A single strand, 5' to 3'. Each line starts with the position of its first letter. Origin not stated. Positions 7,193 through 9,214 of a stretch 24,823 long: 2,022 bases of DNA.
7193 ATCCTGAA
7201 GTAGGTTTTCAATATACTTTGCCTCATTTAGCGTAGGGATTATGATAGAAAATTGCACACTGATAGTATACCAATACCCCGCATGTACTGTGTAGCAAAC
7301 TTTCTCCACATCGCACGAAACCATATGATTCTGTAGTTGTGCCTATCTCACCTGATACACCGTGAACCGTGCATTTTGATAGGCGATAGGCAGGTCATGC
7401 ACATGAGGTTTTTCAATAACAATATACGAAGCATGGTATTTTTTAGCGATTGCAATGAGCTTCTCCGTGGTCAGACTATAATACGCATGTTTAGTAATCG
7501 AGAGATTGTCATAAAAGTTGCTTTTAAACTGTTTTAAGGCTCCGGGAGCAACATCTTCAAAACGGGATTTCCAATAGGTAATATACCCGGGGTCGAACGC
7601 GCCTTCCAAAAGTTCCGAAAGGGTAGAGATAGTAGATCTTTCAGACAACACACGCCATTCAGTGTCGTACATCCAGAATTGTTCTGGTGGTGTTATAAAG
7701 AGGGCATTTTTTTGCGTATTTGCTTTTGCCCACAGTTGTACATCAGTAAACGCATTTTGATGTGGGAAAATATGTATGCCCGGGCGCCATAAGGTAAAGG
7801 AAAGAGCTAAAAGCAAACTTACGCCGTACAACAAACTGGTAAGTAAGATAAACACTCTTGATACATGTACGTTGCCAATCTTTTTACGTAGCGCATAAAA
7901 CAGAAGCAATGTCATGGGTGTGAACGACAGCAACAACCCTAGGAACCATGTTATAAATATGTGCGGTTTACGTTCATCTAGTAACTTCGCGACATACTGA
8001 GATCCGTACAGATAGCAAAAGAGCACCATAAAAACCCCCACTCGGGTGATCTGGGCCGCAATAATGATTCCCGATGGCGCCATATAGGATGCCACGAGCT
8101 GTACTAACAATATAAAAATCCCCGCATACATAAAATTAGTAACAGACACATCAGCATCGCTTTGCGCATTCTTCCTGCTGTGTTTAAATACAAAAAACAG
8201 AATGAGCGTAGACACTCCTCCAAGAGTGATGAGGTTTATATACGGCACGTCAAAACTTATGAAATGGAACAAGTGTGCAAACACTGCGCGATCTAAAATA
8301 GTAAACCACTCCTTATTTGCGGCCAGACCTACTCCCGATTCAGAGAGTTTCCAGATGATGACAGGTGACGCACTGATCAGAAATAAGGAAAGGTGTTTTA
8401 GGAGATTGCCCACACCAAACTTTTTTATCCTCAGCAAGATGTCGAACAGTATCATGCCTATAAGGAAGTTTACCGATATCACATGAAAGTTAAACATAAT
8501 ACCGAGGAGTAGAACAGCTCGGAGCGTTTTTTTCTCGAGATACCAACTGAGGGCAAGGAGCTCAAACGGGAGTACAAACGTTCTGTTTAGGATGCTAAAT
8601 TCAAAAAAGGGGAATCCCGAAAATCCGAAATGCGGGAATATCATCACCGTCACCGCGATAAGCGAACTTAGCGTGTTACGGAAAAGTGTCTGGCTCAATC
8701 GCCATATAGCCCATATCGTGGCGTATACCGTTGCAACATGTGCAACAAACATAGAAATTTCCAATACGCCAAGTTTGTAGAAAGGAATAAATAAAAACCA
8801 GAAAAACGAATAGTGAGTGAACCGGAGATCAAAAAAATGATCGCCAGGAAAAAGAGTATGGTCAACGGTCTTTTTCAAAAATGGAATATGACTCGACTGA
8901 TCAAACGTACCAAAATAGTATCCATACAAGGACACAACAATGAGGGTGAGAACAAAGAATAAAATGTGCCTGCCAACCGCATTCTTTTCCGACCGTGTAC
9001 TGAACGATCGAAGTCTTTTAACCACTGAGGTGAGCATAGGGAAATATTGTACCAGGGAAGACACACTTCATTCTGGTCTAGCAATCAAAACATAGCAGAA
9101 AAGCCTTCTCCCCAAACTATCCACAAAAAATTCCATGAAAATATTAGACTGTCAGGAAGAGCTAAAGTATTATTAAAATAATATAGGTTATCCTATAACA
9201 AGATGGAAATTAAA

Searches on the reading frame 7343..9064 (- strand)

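Call 15: search_protein_families(library=pfam, proteins=[window:7343-9064:-], max_evalue=0.1)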
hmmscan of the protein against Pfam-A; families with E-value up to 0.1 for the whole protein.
window:7343-9064:- (573 aa): 1 family
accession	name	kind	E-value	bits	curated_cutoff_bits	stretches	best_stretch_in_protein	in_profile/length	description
PF20604.3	DUF6798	-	2.7e-06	27.5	26.9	1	440-505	4-61/61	Domain of unknown function (DUF6798)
